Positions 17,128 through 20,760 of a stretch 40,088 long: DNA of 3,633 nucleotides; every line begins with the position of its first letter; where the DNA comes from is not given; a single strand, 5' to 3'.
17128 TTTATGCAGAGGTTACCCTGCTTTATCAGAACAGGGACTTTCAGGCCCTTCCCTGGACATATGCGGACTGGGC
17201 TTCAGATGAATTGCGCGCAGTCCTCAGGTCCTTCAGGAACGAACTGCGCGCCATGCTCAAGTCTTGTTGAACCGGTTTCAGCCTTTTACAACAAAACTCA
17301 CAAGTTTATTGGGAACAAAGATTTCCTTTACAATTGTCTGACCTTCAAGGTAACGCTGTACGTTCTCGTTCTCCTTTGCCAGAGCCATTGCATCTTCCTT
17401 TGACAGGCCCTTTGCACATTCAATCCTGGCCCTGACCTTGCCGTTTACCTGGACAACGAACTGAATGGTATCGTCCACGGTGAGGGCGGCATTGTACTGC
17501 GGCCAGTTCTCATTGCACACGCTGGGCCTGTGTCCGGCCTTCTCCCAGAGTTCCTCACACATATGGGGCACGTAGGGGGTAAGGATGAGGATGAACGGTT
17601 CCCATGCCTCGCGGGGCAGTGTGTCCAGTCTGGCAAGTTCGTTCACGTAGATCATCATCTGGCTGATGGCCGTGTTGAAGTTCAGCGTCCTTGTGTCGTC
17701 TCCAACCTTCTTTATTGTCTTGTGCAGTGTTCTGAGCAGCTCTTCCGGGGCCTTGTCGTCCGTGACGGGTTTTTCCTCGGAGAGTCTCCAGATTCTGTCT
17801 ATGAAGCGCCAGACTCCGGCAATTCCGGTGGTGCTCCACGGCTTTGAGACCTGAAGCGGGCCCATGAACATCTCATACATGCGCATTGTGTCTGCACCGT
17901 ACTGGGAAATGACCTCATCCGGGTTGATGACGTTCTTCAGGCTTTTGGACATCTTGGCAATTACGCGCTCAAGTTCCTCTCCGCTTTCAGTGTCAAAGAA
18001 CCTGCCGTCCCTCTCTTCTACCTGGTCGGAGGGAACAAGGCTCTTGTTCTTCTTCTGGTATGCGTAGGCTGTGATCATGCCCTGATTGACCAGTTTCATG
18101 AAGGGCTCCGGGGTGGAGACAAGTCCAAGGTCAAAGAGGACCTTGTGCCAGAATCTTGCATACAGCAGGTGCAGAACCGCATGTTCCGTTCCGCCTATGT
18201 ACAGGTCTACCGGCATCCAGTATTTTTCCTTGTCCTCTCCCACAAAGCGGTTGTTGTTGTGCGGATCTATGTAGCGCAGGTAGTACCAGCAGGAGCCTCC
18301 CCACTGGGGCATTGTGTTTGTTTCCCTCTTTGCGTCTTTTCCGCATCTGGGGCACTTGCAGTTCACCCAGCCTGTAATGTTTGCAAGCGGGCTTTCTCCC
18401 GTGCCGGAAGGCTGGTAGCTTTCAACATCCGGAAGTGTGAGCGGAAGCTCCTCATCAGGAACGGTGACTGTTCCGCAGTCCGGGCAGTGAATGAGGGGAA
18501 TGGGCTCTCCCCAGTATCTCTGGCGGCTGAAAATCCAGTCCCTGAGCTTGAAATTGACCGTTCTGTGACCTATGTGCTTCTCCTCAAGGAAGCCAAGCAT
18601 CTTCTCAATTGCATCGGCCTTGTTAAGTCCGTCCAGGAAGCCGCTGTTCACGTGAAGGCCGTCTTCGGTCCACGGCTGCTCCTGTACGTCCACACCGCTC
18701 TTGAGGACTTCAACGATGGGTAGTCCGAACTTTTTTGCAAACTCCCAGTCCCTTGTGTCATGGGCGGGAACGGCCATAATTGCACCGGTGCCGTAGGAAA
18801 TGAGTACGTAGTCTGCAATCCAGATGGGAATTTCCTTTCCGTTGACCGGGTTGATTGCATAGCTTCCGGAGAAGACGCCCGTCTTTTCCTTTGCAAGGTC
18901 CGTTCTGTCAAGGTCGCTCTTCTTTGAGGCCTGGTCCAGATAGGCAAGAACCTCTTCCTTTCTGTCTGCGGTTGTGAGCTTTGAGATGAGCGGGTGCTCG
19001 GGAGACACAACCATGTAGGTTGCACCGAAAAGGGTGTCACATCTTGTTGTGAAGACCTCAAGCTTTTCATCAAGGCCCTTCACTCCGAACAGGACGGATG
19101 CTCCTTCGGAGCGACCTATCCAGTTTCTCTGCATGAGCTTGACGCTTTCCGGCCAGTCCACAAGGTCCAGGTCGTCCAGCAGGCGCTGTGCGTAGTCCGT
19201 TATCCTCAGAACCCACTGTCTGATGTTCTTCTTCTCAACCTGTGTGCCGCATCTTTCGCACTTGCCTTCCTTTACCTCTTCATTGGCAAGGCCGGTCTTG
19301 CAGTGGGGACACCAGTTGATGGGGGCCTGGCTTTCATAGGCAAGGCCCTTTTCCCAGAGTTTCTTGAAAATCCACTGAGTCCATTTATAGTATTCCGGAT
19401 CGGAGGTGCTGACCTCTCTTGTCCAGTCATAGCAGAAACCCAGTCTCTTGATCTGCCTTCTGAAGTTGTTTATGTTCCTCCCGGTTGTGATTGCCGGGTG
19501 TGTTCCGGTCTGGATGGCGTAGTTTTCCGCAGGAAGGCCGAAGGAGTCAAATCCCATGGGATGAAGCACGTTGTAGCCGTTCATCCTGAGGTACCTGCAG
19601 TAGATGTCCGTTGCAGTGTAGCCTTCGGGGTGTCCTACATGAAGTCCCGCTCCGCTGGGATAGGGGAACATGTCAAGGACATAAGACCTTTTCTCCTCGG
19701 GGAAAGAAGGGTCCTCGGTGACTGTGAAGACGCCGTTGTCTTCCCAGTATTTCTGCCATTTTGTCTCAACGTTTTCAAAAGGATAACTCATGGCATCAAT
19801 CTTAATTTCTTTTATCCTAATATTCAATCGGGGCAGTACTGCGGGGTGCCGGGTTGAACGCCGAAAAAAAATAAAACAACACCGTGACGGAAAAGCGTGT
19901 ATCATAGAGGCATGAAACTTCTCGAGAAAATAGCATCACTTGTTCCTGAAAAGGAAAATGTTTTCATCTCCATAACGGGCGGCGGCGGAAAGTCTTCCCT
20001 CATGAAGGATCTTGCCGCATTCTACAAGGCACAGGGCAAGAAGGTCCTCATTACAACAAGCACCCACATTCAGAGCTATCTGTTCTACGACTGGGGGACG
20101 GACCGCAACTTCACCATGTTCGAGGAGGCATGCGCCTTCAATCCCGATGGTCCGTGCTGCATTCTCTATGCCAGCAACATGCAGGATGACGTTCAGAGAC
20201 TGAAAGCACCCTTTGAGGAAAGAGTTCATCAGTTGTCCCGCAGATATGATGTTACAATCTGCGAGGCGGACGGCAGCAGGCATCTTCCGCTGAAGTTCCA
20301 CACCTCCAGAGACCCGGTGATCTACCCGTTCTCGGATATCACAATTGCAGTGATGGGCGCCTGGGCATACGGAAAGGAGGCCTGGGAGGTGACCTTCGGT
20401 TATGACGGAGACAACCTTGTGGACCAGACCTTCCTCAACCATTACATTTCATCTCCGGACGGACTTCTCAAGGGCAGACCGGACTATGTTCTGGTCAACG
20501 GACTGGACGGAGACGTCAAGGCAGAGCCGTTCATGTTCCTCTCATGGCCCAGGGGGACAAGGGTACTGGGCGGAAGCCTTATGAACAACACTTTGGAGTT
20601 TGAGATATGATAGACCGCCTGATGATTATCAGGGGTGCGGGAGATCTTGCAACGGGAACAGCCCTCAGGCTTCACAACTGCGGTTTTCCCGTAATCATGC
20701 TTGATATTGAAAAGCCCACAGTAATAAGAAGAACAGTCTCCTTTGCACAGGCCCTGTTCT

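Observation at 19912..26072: A compact selenium-utilisation island with the complete orphan-SelD / selenium-dependent molybdenum hydroxylase maturation gene set but no hydroxylase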

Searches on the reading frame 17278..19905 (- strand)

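Call 10: search_protein_families(library=pfam, proteins=[window:17278-19905:-], max_evalue=0.01)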
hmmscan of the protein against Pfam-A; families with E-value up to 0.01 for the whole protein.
window:17278-19905:- (875 aa): 6 families
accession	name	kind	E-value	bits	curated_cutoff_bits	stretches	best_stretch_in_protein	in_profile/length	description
PF13603.12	tRNA-synt_1_2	-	1.2e-65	220.9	25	1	260-437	1-181/185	Leucyl-tRNA synthetase, editing domain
PF00133.28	tRNA-synt_1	-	7.6e-43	147.2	22.7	4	144-263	111-225/414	tRNA synthetases class I (I, L, M and V)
PF09334.17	tRNA-synt_1g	-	5.4e-25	88.4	20.1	1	80-223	7-146/391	tRNA synthetases class I (M)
PF08264.19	Anticodon_1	-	1.7e-18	67.4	25.1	1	722-836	3-144/148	Anticodon-binding domain of tRNA ligase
PF01406.26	tRNA-synt_1e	-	2.8e-05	24.1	27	0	650-677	252-279/301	tRNA synthetases class I (C) catalytic domain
PF17032.10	Zn_ribbon_15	-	0.0055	17.9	28.9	0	172-226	17-65/73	zinc-ribbon family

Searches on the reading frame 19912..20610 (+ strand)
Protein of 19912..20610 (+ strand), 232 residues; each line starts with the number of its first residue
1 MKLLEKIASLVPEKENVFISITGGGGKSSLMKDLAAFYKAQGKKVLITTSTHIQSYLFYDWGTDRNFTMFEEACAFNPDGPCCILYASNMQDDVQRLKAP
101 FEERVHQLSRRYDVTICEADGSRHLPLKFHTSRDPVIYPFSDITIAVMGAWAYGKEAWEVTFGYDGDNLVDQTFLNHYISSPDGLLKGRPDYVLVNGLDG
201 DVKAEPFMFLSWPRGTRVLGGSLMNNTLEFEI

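Call 3: search_protein_families(library=ncbifam, proteins=[window:19912-20610:+], max_evalue=0.001)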
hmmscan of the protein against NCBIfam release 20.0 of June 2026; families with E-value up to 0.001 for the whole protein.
window:19912-20610:+ (232 aa): 1 family
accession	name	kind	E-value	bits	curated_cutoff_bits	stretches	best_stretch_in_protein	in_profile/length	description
TIGR03172.2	TIGR03172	equivalog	1e-28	100.6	73.05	1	19-161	2-140/209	selenium cofactor biosynthesis protein YqeC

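Call 4: search_protein_families(library=pfam, proteins=[window:19912-20610:+], max_evalue=0.001)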
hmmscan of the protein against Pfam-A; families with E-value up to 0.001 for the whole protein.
window:19912-20610:+ (232 aa): 1 family
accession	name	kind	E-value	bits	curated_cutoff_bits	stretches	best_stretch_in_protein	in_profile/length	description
PF19842.5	YqeC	-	8.7e-29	101.1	27.6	1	19-157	1-136/145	YqeC protein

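Call 21: search_solved_structures(query=window:19912-20610:+, max_evalue=1)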
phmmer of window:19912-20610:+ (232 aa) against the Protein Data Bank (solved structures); distinct sequences matched with E-value up to 1: 0.

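Call 77: search_solved_structures(query=A2, max_evalue=1)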
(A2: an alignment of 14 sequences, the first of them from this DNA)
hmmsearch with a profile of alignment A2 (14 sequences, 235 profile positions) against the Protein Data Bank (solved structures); distinct sequences matched with E-value up to 1: 57.
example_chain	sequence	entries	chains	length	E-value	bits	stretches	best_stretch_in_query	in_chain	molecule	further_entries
1f48_A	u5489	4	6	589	7.8e-05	25.5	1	6-50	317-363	ARSENITE-TRANSLOCATING ATPASE | ARSENICAL PUMP-DRIVING ATPASE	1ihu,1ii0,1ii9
4ak9_A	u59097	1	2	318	0.00015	24.6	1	17-49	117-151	CPFTSY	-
5l3r_B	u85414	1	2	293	0.00019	24.2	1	17-50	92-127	Cell division protein FtsY homolog, chloroplastic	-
3b9q_A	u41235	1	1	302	0.0002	24.2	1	17-50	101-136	Chloroplast SRP receptor homolog, alpha subunit CPFTSY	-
8rix_A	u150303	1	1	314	0.00021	24.1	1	17-50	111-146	Cell division protein FtsY homolog, chloroplastic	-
9nbo_A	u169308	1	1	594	0.00026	23.8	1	14-50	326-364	Arsenite transporter ATPase-like protein,arsA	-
2og2_A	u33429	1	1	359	0.00028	23.7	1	17-49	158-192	Putative signal recognition particle receptor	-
9nbl_A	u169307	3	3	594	0.0003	23.6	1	14-50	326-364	Arsenite transporter ATPase-like protein,arsA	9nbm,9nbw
1zu4_A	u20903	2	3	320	0.0025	20.6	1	23-85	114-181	ftsY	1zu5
3dm9_B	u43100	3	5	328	0.013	18.2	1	8-54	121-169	Signal recognition particle receptor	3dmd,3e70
7wac_A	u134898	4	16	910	0.026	17.3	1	17-50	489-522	Cyanophycin synthase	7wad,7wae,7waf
5nco_l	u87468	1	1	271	0.054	16.2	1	19-51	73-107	Signal recognition particle receptor FtsY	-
6fqd_A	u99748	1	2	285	0.055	16.2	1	19-50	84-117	Signal recognition particle receptor FtsY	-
4c7o_B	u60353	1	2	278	0.057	16.1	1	19-52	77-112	SIGNAL RECOGNITION PARTICLE RECEPTOR FTSY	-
5eax_A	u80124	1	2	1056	0.063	16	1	5-53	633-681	DNA replication ATP-dependent helicase/nuclease DNA2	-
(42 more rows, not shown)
